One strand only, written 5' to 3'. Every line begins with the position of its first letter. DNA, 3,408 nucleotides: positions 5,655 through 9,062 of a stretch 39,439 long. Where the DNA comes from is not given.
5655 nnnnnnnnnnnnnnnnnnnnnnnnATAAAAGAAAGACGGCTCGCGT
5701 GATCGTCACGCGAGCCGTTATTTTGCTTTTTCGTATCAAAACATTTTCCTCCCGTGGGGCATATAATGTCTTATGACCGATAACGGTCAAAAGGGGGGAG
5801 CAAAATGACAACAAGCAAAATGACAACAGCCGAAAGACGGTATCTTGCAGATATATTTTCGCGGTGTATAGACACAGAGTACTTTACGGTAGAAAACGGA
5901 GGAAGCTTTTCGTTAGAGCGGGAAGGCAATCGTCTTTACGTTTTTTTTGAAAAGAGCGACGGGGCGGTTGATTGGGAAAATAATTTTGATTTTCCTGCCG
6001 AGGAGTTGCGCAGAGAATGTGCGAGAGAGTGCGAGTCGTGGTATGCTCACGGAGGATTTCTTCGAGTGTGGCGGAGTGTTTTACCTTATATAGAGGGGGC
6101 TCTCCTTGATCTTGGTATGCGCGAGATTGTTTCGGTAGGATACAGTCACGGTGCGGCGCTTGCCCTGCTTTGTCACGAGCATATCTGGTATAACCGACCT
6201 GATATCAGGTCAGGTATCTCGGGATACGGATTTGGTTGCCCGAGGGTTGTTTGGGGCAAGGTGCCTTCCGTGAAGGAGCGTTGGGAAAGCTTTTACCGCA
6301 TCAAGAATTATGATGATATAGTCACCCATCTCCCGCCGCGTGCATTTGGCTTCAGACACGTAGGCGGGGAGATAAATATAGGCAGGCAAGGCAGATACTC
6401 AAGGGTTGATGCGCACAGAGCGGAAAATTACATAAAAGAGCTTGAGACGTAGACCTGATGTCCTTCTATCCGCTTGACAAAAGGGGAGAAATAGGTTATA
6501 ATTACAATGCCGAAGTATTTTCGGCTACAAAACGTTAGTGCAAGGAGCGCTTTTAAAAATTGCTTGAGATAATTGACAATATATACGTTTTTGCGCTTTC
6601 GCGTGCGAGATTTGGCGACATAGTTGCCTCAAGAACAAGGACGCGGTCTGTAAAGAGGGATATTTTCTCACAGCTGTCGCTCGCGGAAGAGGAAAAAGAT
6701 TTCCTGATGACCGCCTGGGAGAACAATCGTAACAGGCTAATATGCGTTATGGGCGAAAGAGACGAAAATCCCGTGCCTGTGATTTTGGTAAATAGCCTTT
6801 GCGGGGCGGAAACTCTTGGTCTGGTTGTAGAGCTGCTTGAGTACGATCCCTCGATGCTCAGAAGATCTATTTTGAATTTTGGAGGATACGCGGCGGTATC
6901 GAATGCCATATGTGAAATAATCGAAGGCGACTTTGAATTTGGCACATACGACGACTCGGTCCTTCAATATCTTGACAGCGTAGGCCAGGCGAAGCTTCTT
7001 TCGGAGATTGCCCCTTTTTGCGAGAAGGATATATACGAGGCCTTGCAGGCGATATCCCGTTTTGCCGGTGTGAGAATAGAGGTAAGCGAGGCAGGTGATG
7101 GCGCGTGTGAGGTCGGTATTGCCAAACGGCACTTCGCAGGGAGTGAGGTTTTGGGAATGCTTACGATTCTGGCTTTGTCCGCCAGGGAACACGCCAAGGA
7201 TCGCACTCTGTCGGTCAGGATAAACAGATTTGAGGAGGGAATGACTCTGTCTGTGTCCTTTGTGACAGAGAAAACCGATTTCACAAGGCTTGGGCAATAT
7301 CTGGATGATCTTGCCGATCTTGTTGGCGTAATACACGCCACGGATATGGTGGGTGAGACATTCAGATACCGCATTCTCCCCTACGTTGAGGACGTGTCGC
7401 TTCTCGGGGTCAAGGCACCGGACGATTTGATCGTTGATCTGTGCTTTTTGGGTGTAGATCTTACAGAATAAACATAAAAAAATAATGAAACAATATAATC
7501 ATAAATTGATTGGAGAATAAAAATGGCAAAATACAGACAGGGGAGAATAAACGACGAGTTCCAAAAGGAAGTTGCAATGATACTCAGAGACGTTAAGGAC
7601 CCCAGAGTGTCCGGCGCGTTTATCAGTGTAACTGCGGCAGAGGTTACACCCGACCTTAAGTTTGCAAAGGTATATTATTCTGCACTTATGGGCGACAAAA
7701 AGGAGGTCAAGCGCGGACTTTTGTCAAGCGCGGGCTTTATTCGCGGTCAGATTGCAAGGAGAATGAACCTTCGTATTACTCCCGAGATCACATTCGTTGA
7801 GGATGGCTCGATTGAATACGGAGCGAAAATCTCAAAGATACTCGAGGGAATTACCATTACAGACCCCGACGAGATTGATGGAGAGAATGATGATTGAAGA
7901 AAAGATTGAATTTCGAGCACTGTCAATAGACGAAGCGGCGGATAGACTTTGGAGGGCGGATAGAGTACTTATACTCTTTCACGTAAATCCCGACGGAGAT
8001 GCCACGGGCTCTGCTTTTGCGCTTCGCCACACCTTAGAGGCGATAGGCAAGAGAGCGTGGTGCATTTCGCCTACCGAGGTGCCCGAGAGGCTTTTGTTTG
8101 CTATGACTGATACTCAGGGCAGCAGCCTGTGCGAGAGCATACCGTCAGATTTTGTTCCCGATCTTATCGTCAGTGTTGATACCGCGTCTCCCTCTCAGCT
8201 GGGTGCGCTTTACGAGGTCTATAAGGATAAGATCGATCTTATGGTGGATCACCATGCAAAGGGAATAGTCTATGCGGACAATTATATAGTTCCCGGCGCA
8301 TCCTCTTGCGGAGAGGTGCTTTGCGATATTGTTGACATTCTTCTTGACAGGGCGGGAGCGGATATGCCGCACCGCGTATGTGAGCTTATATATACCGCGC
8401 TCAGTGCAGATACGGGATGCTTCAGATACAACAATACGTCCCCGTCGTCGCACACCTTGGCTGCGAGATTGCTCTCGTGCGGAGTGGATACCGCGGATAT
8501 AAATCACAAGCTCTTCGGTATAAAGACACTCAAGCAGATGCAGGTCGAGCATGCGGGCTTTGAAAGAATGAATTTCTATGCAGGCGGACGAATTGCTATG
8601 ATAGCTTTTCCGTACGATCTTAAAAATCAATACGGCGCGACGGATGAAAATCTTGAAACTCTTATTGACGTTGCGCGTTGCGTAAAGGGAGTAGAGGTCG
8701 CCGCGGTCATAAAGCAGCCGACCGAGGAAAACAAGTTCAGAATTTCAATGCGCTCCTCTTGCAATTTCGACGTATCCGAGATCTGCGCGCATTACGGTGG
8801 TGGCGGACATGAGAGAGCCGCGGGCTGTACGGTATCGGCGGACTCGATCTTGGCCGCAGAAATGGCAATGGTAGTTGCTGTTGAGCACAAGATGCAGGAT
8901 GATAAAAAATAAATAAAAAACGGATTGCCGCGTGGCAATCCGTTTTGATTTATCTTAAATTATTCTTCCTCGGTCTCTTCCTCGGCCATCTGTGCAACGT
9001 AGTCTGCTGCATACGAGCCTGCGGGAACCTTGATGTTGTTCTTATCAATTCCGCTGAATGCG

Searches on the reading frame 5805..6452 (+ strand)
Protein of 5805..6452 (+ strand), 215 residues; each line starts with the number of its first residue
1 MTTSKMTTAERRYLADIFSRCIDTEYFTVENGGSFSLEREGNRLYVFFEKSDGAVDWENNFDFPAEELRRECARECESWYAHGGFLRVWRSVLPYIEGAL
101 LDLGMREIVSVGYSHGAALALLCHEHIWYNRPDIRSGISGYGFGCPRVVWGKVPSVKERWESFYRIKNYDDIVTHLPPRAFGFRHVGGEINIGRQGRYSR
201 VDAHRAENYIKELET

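Call 72: search_protein_families(library=pfam, proteins=[window:5805-6452:+], max_evalue=0.00001)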
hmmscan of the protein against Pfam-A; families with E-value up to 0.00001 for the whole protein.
window:5805-6452:+ (215 aa): 1 family
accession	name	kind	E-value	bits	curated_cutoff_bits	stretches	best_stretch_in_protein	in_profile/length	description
PF01764.32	Lipase_3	-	1.4e-12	48.1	22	1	46-179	2-138/140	Lipase (class 3)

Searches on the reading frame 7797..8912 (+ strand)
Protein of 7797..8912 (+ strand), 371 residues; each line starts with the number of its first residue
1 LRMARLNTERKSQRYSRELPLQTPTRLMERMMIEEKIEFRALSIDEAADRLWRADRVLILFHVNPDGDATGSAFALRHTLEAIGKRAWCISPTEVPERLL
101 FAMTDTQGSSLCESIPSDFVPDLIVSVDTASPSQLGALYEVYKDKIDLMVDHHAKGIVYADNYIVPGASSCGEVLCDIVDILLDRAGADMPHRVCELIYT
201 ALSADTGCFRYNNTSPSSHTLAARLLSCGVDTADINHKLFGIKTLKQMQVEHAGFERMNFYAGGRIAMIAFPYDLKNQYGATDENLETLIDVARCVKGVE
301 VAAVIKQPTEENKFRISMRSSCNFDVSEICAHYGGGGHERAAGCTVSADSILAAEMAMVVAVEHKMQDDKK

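Call 72: search_protein_families(library=pfam, proteins=[window:7797-8912:+], max_evalue=0.00001)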
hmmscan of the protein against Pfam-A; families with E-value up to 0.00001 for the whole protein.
window:7797-8912:+ (371 aa): 2 families
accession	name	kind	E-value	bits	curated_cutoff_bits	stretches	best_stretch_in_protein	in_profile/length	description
PF01368.27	DHH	-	2.8e-15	57.1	28.1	1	56-201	1-124/125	DHH family, N-terminal domain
PF02272.25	DHHA1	-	9.5e-09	36.1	25.9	1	278-349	10-87/102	DHHA1 domain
